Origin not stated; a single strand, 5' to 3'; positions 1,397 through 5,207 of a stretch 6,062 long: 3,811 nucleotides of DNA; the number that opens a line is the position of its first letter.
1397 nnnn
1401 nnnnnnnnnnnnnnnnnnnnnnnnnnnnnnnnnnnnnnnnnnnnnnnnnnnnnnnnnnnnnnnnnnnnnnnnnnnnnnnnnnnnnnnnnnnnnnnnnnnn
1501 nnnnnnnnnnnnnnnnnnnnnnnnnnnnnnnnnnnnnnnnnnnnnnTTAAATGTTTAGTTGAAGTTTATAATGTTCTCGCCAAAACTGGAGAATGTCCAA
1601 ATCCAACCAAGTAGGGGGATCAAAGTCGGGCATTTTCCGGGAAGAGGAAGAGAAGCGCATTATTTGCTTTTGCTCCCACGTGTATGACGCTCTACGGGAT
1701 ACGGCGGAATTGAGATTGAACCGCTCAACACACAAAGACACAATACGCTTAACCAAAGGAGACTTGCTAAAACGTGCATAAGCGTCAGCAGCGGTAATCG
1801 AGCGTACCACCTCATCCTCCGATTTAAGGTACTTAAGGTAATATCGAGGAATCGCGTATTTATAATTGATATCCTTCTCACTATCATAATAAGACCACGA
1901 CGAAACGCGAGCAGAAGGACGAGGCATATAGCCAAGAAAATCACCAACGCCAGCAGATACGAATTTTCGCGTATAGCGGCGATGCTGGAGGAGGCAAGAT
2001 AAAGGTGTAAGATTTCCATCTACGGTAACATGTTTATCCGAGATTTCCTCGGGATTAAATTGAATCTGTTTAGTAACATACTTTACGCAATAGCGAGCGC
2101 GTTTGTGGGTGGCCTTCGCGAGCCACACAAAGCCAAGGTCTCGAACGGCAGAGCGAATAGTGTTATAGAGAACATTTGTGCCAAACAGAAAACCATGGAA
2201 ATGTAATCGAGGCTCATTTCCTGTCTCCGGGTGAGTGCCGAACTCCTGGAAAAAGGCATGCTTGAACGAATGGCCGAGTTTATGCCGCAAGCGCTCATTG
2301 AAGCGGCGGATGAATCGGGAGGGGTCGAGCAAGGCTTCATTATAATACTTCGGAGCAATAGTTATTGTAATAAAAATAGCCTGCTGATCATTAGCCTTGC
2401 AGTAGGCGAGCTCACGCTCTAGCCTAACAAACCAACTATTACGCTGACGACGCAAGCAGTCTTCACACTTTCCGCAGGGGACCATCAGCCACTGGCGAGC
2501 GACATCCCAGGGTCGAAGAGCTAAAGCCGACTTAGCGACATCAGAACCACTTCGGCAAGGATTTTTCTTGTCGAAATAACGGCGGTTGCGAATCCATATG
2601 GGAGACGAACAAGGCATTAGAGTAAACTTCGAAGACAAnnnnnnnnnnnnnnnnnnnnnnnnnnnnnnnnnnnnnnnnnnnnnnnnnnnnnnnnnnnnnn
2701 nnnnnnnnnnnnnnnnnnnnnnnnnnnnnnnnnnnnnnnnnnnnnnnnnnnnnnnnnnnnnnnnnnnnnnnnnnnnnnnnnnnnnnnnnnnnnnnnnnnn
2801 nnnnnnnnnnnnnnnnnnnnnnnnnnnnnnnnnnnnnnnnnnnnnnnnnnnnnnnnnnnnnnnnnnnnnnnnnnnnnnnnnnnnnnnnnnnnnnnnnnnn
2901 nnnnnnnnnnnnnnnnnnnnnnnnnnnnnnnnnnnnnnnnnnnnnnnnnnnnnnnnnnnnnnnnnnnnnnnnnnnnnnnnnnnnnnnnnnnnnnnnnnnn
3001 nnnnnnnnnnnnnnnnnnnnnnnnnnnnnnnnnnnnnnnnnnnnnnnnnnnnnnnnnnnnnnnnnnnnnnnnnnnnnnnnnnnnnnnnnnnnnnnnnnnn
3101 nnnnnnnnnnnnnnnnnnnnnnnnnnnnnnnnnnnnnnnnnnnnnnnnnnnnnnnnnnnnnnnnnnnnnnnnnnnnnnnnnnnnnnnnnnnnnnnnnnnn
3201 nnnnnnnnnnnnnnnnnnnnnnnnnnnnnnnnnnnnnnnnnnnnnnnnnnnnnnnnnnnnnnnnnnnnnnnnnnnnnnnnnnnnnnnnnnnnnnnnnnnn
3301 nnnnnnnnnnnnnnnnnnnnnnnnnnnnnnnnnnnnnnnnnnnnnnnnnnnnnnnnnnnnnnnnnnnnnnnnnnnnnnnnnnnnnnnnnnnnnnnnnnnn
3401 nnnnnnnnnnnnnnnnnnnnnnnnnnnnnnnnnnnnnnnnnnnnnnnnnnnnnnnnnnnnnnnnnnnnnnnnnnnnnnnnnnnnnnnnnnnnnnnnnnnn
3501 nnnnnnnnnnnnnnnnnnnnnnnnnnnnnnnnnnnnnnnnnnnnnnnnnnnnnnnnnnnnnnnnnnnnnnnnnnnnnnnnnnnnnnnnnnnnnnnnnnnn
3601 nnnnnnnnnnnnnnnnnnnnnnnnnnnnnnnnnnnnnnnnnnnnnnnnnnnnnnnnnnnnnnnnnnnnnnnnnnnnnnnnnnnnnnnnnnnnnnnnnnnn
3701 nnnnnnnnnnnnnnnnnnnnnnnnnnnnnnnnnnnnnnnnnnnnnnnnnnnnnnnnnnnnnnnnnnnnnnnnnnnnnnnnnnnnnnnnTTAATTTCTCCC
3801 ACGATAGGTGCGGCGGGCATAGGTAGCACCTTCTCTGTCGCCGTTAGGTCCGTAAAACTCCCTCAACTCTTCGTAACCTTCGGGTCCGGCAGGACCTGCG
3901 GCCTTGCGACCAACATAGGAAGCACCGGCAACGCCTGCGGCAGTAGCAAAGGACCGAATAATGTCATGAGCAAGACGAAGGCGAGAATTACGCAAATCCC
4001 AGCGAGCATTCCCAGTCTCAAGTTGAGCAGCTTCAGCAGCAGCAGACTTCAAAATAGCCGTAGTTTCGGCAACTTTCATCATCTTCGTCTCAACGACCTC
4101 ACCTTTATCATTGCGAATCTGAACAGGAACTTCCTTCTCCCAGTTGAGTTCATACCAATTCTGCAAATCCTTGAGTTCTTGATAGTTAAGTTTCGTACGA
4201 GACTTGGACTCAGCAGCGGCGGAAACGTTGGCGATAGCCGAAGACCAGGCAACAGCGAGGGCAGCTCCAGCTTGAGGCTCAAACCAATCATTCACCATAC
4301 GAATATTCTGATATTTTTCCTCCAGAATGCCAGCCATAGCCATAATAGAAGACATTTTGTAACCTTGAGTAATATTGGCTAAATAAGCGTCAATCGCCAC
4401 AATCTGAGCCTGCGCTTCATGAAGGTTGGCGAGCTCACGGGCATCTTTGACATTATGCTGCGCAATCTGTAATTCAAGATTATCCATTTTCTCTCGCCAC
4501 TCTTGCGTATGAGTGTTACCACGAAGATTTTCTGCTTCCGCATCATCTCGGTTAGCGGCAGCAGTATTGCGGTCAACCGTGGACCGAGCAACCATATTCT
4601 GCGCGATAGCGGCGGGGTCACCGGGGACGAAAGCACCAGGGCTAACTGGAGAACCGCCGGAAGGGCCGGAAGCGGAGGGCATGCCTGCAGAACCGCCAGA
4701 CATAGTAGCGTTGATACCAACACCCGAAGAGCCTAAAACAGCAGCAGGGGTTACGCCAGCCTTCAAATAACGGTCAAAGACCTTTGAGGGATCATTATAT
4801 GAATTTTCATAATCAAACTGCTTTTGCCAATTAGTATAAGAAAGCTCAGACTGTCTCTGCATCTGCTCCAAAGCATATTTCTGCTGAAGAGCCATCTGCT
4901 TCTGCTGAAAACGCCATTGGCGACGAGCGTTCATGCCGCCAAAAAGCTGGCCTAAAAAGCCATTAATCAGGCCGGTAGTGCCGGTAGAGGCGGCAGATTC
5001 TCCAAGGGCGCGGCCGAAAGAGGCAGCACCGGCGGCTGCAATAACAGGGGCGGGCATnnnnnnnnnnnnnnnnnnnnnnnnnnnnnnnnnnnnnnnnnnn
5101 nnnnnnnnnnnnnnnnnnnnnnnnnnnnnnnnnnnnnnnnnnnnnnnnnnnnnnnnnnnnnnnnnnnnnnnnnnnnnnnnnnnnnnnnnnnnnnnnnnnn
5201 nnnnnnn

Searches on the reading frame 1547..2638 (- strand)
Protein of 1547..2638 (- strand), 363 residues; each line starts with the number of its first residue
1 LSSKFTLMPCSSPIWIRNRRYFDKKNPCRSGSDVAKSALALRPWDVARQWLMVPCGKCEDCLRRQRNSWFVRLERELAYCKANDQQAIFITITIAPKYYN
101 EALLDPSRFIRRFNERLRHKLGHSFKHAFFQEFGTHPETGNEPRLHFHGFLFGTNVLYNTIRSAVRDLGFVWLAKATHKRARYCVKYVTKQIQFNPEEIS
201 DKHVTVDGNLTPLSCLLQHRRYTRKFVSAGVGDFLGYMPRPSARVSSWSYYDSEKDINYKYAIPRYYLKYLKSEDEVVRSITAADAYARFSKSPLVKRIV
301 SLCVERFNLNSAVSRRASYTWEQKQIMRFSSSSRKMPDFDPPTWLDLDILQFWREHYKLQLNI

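Call 5: search_protein_families(library=phrogs, proteins=[window:1547-2638:-], max_evalue=1)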
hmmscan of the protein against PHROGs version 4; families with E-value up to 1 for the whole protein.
window:1547-2638:- (363 aa): 3 families
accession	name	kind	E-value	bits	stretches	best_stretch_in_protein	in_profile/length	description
phrog_942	-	DNA, RNA and nucleotide metabolism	1.7e-21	78.1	1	3-279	54-309/501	replication initiation protein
phrog_29197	-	unknown function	0.011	16.7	1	48-95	57-100/187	-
phrog_1550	-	moron, auxiliary metabolic gene and host takeover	0.31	10.8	1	53-89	332-368/418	QueC-like queuosine biosynthesis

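Call 6: search_protein_families(library=pfam, proteins=[window:1547-2638:-], max_evalue=1)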
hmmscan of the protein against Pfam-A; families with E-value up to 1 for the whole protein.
window:1547-2638:- (363 aa): 3 families
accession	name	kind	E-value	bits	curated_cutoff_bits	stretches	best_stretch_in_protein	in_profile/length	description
PF23343.2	REP_ORF2-G2P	-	7.6e-10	39.4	27.8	1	88-191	2-98/99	Replication-associated protein ORF2/G2P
PF05840.19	Phage_GPA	-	0.0055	16.2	31.4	1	66-198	163-298/321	Bacteriophage replication gene A protein (GPA)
PF09932.14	DUF2164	-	0.081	13.4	27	1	89-119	38-68/74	Uncharacterized conserved protein (DUF2164)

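Call 90: find_related_loci(query=A5, collection=genome_contigs, flank=7000)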
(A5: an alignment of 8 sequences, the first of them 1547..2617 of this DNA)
Query A5 (356 aa) in genome_contigs; peptide patterns used: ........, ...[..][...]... (x = any residue, [..] = any of these).
70 stretches matched a pattern, but none encodes a relative of the query by tblastn (E <= 1e-3).

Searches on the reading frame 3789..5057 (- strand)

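Call 5: search_protein_families(library=phrogs, proteins=[window:3789-5057:-], max_evalue=1)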
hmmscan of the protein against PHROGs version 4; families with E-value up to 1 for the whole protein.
window:3789-5057:- (422 aa): 2 families
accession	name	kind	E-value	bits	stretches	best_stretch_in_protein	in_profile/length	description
phrog_8689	-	tail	3.5e-06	27.9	1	52-257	30-223/327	pilot protein for DNA ejection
phrog_14713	-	unknown function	0.52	11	1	21-62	63-101/179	-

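Call 6: search_protein_families(library=pfam, proteins=[window:3789-5057:-], max_evalue=1)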
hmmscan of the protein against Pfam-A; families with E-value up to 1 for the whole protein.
window:3789-5057:- (422 aa): 2 families
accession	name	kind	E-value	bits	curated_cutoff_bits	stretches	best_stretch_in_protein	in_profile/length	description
PF05277.18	DUF726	-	0.0015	18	22.6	1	3-72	28-97/343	Protein of unknown function (DUF726)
PF23400.1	CARF_Card1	-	0.6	10.6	24.6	1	192-241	56-105/146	Card1 CARF domain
